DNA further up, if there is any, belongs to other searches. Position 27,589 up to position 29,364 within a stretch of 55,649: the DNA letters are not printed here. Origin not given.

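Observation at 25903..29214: cbb3-like CcoN/CcoO/CcoP operon whose subunit I has lost every heme and CuB histidine ligand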

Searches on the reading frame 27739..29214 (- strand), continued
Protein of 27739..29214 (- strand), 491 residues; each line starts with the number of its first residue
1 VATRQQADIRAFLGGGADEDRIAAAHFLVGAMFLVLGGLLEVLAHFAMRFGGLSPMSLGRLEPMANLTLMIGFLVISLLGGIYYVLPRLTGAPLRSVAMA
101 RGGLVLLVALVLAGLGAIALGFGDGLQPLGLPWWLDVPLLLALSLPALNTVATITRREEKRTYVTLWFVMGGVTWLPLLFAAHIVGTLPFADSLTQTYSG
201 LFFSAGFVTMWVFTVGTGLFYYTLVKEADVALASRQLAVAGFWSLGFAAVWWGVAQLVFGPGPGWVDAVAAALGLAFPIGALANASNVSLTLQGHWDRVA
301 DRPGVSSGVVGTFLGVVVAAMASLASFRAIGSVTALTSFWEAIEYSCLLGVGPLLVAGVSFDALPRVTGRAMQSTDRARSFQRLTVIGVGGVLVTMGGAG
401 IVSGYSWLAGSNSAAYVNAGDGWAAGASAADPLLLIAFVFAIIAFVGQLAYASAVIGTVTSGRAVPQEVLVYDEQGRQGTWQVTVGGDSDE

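Call 25: search_protein_families(library=pfam, proteins=[P0124, P0138, P0148, P0155, P0157, P0167, P0180, P0210, P0165, P0218], max_evalue=0.01)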
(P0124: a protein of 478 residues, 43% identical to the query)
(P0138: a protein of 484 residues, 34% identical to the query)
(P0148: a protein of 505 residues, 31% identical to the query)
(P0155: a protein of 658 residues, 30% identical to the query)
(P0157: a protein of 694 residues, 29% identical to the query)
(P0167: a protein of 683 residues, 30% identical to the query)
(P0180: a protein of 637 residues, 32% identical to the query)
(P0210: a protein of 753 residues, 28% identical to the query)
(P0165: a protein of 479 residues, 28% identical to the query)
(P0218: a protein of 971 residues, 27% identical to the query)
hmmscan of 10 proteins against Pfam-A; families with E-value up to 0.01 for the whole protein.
P0124 (478 aa): 1 family
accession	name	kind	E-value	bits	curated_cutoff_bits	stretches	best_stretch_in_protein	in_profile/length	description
PF00115.25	COX1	-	1.3e-17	64.3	34.8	1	22-406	2-409/436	Cytochrome C and Quinol oxidase polypeptide I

P0138 (484 aa): 1 family
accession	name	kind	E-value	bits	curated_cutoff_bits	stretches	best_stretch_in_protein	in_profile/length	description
PF00115.25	COX1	-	2.7e-39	135.7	34.8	1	14-435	3-436/436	Cytochrome C and Quinol oxidase polypeptide I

P0148 (505 aa): 1 family
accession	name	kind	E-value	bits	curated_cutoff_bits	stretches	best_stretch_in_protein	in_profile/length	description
PF00115.25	COX1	-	7.2e-42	144.2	34.8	1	23-441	3-433/436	Cytochrome C and Quinol oxidase polypeptide I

P0155 (658 aa): 3 families
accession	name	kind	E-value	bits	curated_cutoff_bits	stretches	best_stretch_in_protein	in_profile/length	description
PF00115.25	COX1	-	1.6e-35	123.3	34.8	1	31-450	3-433/436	Cytochrome C and Quinol oxidase polypeptide I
PF02433.20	FixO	-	5.6e-20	72.2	29.6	1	550-646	49-144/219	Cytochrome C oxidase, mono-heme subunit/FixO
PF00034.26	Cytochrom_C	-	2.1e-05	26.2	21.3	1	551-657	2-89/90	Cytochrome c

P0157 (694 aa): 3 families
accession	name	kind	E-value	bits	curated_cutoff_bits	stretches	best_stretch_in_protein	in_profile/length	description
PF00115.25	COX1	-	4.1e-35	121.9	34.8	1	24-413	2-411/436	Cytochrome C and Quinol oxidase polypeptide I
PF13473.12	Cupredoxin_1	-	3.2e-07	30.7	27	1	597-693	14-104/104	Cupredoxin-like domain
PF00127.26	Copper-bind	-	8.7e-06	26.5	21.2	1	605-693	4-98/99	Copper binding proteins, plastocyanin/azurin family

P0167 (683 aa): 3 families
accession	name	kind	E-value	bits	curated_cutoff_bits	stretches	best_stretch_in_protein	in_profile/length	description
PF00115.25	COX1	-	5.4e-32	111.6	34.8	1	29-449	3-435/436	Cytochrome C and Quinol oxidase polypeptide I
PF02433.20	FixO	-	1.3e-12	48.2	29.6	1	565-672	52-145/219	Cytochrome C oxidase, mono-heme subunit/FixO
PF00034.26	Cytochrom_C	-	0.0025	19.5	21.3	0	565-682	3-89/90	Cytochrome c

P0180 (637 aa): 4 families
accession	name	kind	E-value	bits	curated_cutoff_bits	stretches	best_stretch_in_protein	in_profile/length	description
PF00115.25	COX1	-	1.5e-33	116.8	34.8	1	24-432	2-433/436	Cytochrome C and Quinol oxidase polypeptide I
PF02433.20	FixO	-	2.7e-23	83.1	29.6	1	493-626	20-145/219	Cytochrome C oxidase, mono-heme subunit/FixO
PF00034.26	Cytochrom_C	-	9.1e-06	27.3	21.3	1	527-636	2-89/90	Cytochrome c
PF15345.11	TMEM51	-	0.0086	16.3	25.5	0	424-493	4-76/237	Transmembrane protein 51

P0210 (753 aa): 4 families
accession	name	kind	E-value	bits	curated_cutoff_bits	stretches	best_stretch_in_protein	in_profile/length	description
PF02433.20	FixO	-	4.2e-20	72.6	29.6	1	646-742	51-145/219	Cytochrome C oxidase, mono-heme subunit/FixO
PF00115.25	COX1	-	4.8e-13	49.2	34.8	1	24-405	5-409/436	Cytochrome C and Quinol oxidase polypeptide I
PF00034.26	Cytochrom_C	-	0.00014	23.5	21.3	1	645-752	1-89/90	Cytochrome c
PF13442.11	Cytochrome_CBB3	-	0.00063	20.5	27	1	644-749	2-68/68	Cytochrome C oxidase, cbb3-type, subunit III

P0165 (479 aa): 2 families
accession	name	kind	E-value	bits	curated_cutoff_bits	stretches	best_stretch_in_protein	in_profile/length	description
PF00115.25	COX1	-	1.1e-90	305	34.8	1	18-444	3-435/436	Cytochrome C and Quinol oxidase polypeptide I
PF09971.14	DUF2206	-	0.0011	18.3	35.6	1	75-185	127-236/368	Predicted membrane protein (DUF2206)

P0218 (971 aa): 5 families
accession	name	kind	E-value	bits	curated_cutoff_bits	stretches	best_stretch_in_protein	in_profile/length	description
PF00115.25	COX1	-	2.5e-73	247.9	34.8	1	23-443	2-435/436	Cytochrome C and Quinol oxidase polypeptide I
PF02433.20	FixO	-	5e-44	150.8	29.6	1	531-636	39-144/219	Cytochrome C oxidase, mono-heme subunit/FixO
PF00034.26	Cytochrom_C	-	7.7e-24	85.3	21.3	2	812-906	3-89/90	Cytochrome c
PF13442.11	Cytochrome_CBB3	-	9.3e-21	74.4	27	2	809-903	2-68/68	Cytochrome C oxidase, cbb3-type, subunit III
PF14495.11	Cytochrom_C550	-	0.00014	22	27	0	804-829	20-45/136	Cytochrome c-550 domain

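Call 29: predict_structure(alignment_id=A1)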
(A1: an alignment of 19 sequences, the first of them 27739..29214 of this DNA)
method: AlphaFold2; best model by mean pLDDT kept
length: 491 residues; sequences in the alignment: 19
mean_pLDDT: 77.5   pTM: 0.83
mean pLDDT of the five models: 77.5, 75.8, 75.1, 73.3, 71.2
residues with pLDDT >= 90: 174; 70-90: 183; 50-70: 47; < 50: 87
segments of 3 or more residues with pLDDT < 50: 1-15, 233-247, 256-271, 408-423, 470-476, 480-491
pLDDT, mean of each block of 10 residues (from residue 1): 36 58 95 97 88 79 94 97 89 89 96 95 84 92 93 85 72 85 85 75 78 87 81 48 48 49 48 62 81 84 92 90 64 62 90 96 88 90 96 89 59 41 59 91 97 94 70 48 39 31
secondary structure, 60 per line:
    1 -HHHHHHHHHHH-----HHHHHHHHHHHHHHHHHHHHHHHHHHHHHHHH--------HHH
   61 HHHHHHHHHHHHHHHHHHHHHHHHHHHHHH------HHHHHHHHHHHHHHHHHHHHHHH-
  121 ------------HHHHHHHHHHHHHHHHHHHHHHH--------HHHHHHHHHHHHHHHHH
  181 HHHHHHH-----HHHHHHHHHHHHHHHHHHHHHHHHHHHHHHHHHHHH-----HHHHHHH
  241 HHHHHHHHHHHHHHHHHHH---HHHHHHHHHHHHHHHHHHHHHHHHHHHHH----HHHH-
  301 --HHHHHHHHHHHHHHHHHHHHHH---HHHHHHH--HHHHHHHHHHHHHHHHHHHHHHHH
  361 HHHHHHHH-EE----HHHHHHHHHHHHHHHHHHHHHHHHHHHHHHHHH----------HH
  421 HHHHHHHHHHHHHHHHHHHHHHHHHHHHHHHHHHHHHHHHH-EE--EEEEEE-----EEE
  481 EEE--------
elements in order: H2-12 H18-49 H58-90 H97-119 H133-155 H164-187 H193-228 H234-259 H263-291 H296-299 H303-324 H328-334 H337-368 H376-408 H419-461 E467-472 E478-483

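Call 32: fold_search(model_id=the predicted structure, library=pdb)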
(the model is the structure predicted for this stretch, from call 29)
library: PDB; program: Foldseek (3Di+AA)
matches with E <= 10: 257; with E <= 0.001: 93
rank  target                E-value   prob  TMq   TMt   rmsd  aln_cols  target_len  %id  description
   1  9g83_t                3.4e-15  1.00  0.79  0.83   3.3       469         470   21  Respiratory supercomplex CI1-CIII2-CIV2-(cbb3)1 from alphaproteobacterium (released 2026-02-04)
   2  3mk7_A                1.2e-14  1.00  0.83  0.87   3.2       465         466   18  The structure of CBB3 cytochrome oxidase (released 2010-08-04)
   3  3mk7_G                1.4e-14  1.00  0.83  0.87   3.2       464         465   18  The structure of CBB3 cytochrome oxidase (released 2010-08-04)
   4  3mk7_D                1.7e-14  1.00  0.82  0.87   3.2       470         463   18  The structure of CBB3 cytochrome oxidase (released 2010-08-04)
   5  9g6b_A                2.2e-14  1.00  0.80  0.84   3.1       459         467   19  cbb3-2 NOH complex (released 2026-01-28)
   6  6xkw_n                2.9e-14  1.00  0.82  0.85   3.1       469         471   20  R. capsulatus CIII2CIV bipartite super-complex (SC-2A) with CcoH/cy (released 2020-12-30)
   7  8smr_E                5.3e-14  1.00  0.79  0.83   3.5       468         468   19  cytochrome bc1-cbb3 supercomplex from Pseudomonas aeruginosa (released 2023-10-11)
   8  4xyd_A                4.3e-09  1.00  0.77  0.84   3.6       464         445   15  Nitric oxide reductase from Roseobacter denitrificans (RdNOR) (released 2016-05-25)
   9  3o0r_B                4.9e-09  1.00  0.74  0.80   4.1       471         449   15  Crystal structure of nitric oxide reductase from Pseudomonas aeruginosa in complex with antibody fragment (released 2010-12-29)
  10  1ar1_A                4.1e-08  1.00  0.70  0.65   6.1       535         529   12  Structure at 2.7 Angstrom Resolution of the Paracoccus Denitrificans two-subunit Cytochrome C Oxidase Complexed with a (released 1998-02-11)
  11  8ugh_4A               4.6e-08  1.00  0.70  0.67   4.6       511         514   14  In-situ structure of typeA supercomplex with lipids in respiratory chain (composite) (released 2024-06-19)
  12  7qho_D                6.0e-08  1.00  0.66  0.58   6.5       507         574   16  Cytochrome bcc-aa3 supercomplex (respiratory supercomplex III2/IV2) from Corynebacterium glutamicum (as isolated) (released 2022-05-18)
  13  3om3_A                7.4e-08  1.00  0.67  0.62   7.3       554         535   13  Catalytic core subunits (I and II) of cytochrome C oxidase from Rhodobacter sphaeroides with K362M mutation in the red (released 2011-02-02)
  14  7qhm_D                1.2e-07  1.00  0.69  0.60   5.4       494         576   14  Cytochrome bcc-aa3 supercomplex (respiratory supercomplex III2/IV2) from Corynebacterium glutamicum (stigmatellin and  (released 2022-05-18)
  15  2gsm_C                1.3e-07  1.00  0.68  0.63   7.2       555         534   13  Catalytic Core (Subunits I and II) of Cytochrome c oxidase from Rhodobacter sphaeroides (released 2006-10-10)
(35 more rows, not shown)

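Call 37: find_homologous_proteins(query=P0155, max_evalue=1e-10)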
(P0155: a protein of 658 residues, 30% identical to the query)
Query P0155 (658 aa): 66 proteins with E <= 1e-10 among 8000 candidates.
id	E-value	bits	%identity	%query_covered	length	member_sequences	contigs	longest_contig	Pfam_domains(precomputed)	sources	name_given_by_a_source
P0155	0.0e+0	1448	100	100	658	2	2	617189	PF02433.21,PF00115.26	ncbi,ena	-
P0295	0.0e+0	1312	90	100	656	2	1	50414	PF02433.21,PF00115.26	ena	-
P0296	0.0e+0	1301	89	100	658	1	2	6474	PF02433.21,PF00115.26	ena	-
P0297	0.0e+0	1300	89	100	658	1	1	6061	PF02433.21,PF00115.26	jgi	-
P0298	0.0e+0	1270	87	100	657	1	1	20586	PF02433.21,PF00115.26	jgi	jgi:cytochrome c oxidase cbb3-type subunit I/II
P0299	0.0e+0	1228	84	100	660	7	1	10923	PF02433.21,PF00115.26,PF00034.27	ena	-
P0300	0.0e+0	1099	75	100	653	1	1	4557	PF02433.21,PF00115.26,PF00034.27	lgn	-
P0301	2.3e-281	953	83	78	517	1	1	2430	PF02433.21,PF00115.26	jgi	jgi:cbb3-type cytochrome oxidase subunit 1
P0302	5.7e-189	648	48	100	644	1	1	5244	PF02433.21,PF00115.26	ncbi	-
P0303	9.7e-185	634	48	99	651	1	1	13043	PF02433.21,PF00115.26,PF13442.12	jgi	jgi:cbb3-type cytochrome oxidase subunit 1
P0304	1.0e-184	634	48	100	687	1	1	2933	PF02433.21,PF00115.26,PF00034.27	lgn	-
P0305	2.8e-182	626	47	99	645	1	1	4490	PF02433.21,PF00115.26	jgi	-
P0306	9.1e-180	617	48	99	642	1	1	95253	PF02433.21,PF00115.26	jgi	jgi:cbb3-type cytochrome oxidase subunit 1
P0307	2.7e-169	583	46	98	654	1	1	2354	PF02433.21,PF00115.26,PF00034.27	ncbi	-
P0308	4.5e-169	582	45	96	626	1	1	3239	PF02433.21,PF00115.26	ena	-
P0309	5.5e-166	572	44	98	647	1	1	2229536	PF02433.21,PF00115.26,PF00034.27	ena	-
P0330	3.6e-91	325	33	98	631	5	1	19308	PF02433.21,PF00115.26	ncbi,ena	ncbi:MAG: cbb3-type cytochrome c oxidase subunit II [Actinomycetota bacterium]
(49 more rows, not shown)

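Call 38: find_encoding_contigs(protein=P0155, flank=10000, max_places=2)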
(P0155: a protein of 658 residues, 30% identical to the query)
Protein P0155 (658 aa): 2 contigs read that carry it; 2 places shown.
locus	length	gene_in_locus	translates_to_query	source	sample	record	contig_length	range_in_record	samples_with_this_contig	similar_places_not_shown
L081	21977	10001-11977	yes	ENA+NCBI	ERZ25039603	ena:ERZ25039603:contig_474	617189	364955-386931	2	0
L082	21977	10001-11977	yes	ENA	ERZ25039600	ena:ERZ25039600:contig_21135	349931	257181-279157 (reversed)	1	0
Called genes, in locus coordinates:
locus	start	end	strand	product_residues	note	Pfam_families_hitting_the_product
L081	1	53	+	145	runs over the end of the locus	PF00583:Acetyltransf_1, PF13673:Acetyltransf_10, PF13508:Acetyltransf_7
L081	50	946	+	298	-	PF00682:HMGL-like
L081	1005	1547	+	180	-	-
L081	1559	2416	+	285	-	PF01887:SAM_HAT_N, PF20257:SAM_HAT_C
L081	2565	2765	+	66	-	-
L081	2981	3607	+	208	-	PF06971:Put_DNA-bind_N, PF02629:CoA_binding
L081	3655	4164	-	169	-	-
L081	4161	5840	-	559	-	PF00034:Cytochrom_C (weak), PF13442:Cytochrome_CBB3 (weak)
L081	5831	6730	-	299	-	PF00355:Rieske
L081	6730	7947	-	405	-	PF05696:DUF826 (faint), PF00032:Cytochrom_B_C (weak)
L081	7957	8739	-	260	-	PF01292:Ni_hydr_CYTB (weak), PF00033:Cytochrome_B, PF14358:DUF4405 (weak), PF13631:Cytochrom_B_N_2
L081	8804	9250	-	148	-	PF13187:Fer4_9 (faint), PF14697:Fer4_21 (faint), PF13484:Fer4_16 (faint), PF12797:Fer4_2 (faint), PF12837:Fer4_6 (faint), PF12838:Fer4_7, PF13534:Fer4_17 (weak), PF00037:Fer4 (weak), +1 more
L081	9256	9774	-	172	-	-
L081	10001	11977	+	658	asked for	PF00115:COX1, PF02433:FixO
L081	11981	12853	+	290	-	PF00034:Cytochrom_C (weak), PF13442:Cytochrome_CBB3 (weak)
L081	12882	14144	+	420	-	PF00890:FAD_binding_2 (weak), PF01266:DAO, PF01494:FAD_binding_3, PF07992:Pyr_redox_2 (weak), PF12831:FAD_oxidored (weak), PF13450:NAD_binding_8 (weak), PF01266:DAO (weak)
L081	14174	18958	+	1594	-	PF21075:GDH_ACT1, PF21073:GDH_HM1, PF21076:GDH_ACT2, PF21077:GDH_ACT3, PF21078:GDH_HM3, PF05088:Bac_GDH_CD, PF21074:GDH_C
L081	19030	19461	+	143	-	PF00507:Oxidored_q4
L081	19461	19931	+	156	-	PF01058:Oxidored_q6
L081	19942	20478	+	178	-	PF00329:Complex1_30kDa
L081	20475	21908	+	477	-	PF00346:Complex1_49kDa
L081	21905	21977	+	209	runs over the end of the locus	PF01257:2Fe-2S_thioredx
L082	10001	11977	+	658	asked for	PF00115:COX1, PF02433:FixO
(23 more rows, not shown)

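Call 39: find_encoding_contigs(protein=P0309, flank=10000, max_places=2)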
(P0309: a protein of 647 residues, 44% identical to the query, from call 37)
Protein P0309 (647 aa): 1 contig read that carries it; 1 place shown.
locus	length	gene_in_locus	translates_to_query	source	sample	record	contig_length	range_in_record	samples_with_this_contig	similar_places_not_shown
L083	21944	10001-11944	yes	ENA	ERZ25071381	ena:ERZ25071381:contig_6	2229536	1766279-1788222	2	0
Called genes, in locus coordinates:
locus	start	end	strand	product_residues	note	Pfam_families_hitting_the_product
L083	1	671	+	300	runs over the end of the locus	PF00682:HMGL-like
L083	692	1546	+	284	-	PF01887:SAM_HAT_N, PF20257:SAM_HAT_C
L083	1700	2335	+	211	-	PF06971:Put_DNA-bind_N, PF02629:CoA_binding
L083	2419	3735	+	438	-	-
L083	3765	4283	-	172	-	-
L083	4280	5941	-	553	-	PF00034:Cytochrom_C (faint), PF13442:Cytochrome_CBB3 (weak)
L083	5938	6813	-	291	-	PF00355:Rieske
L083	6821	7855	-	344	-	PF00032:Cytochrom_B_C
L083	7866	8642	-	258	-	PF01292:Ni_hydr_CYTB (weak), PF00033:Cytochrome_B, PF14358:DUF4405 (weak), PF13631:Cytochrom_B_N_2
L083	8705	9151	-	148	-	PF13187:Fer4_9 (faint), PF13484:Fer4_16 (faint), PF14697:Fer4_21 (faint), PF12797:Fer4_2 (faint), PF12837:Fer4_6 (faint), PF13237:Fer4_10 (faint), PF12838:Fer4_7, PF00037:Fer4 (weak)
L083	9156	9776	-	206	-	-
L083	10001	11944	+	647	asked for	PF00115:COX1, PF02433:FixO, PF00034:Cytochrom_C (weak)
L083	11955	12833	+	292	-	PF00034:Cytochrom_C (weak), PF13442:Cytochrome_CBB3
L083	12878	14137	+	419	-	PF01266:DAO (faint), PF01494:FAD_binding_3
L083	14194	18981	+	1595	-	PF21075:GDH_ACT1, PF21073:GDH_HM1, PF21076:GDH_ACT2, PF21077:GDH_ACT3, PF21078:GDH_HM3, PF05088:Bac_GDH_CD, PF21074:GDH_C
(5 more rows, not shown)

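Call 42: list_cluster_members(proteins=[P0125, P0128, P0139, P0140, P0147, P0158, P0175, P0210, P0159, P0180])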
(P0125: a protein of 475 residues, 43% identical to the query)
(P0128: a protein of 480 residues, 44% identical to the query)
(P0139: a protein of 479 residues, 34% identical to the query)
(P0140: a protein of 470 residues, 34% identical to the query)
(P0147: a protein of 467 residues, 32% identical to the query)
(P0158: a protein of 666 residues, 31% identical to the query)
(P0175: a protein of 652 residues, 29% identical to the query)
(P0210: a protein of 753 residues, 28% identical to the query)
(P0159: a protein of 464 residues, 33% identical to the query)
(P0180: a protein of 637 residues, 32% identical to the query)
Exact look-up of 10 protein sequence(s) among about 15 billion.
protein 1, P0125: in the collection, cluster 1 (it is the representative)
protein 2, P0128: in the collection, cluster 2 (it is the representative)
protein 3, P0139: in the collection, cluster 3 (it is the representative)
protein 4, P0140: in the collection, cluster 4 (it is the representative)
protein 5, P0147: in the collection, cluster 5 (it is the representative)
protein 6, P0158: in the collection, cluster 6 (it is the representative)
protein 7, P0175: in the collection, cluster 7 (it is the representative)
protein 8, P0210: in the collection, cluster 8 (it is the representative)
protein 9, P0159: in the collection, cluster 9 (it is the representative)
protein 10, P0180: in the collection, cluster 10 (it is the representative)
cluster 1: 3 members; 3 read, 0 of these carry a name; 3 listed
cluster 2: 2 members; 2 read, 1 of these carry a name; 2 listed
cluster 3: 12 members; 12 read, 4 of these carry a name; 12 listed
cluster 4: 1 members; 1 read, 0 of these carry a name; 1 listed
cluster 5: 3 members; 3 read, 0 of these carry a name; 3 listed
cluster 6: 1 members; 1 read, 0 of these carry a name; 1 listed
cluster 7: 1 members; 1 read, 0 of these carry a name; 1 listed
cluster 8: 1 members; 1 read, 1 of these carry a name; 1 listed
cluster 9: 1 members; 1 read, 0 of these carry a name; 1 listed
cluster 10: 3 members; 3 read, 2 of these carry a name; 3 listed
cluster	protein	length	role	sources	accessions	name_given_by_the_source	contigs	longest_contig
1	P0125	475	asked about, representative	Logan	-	-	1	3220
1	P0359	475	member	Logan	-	-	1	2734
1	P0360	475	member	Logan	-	-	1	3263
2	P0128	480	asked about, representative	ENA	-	-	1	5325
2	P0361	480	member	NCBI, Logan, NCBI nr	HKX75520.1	MAG TPA: cbb3-type cytochrome c oxidase subunit I [Acidimicrobiia bacterium] | cbb3-type cytochrome c oxidase subunit I [Acidimicrobiia bacterium]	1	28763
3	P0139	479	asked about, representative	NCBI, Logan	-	-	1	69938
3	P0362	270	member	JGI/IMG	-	cbb3-type cytochrome oxidase subunit 1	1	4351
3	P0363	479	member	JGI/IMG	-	cbb3-type cytochrome oxidase subunit 1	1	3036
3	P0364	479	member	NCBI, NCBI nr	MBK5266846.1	MAG: cbb3-type cytochrome c oxidase subunit I [Acidimicrobiia bacterium] | cbb3-type cytochrome c oxidase subunit I [Acidimicrobiia bacterium]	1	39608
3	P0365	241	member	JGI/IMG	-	cbb3-type cytochrome oxidase subunit 1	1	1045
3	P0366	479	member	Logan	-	-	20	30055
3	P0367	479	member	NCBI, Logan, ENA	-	-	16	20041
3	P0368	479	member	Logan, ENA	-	-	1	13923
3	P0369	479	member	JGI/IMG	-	-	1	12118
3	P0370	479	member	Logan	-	-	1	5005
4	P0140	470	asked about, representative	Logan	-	-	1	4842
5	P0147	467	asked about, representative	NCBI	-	-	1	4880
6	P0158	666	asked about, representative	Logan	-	-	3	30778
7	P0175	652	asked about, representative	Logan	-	-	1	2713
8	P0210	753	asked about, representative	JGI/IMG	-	cbb3-type cytochrome oxidase subunit 1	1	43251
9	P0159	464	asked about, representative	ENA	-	-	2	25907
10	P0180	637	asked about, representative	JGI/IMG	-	cytochrome c oxidase cbb3-type subunit I/II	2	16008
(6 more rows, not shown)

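Call 52: search_protein_families(library=pfam, proteins=[L081:7300-7947:-], max_evalue=10)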
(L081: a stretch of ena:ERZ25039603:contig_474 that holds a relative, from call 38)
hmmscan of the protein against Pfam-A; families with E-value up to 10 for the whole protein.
L081:7300-7947:- (216 aa): 7 families
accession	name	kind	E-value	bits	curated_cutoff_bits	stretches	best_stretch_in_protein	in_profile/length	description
PF02697.20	VAPB_antitox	-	0.00082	20.5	27.9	1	123-143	15-35/69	Putative antitoxin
PF11647.13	MLD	-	0.0078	16.7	35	0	62-85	8-31/81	Membrane Localization Domain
PF04697.18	Pinin_SDK_N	-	0.016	15.9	31.1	1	69-119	14-64/133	pinin/SDK conserved region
PF22513.2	FitA-like_RHH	-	0.019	15.3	27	2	58-79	9-29/39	Antitoxin FitA-like, ribbon-helix-helix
PF18818.7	MPTase-PolyVal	-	0.3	11.6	27.5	0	62-87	62-87/126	Zincin-like metallopeptidase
PF00428.24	Ribosomal_60s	-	2.2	9.3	28.1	3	19-55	30-66/88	60s Acidic ribosomal protein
PF10197.14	Cir_N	-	5.4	7.8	22.6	0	66-84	16-34/37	N-terminal domain of CBF1 interacting co-repressor CIR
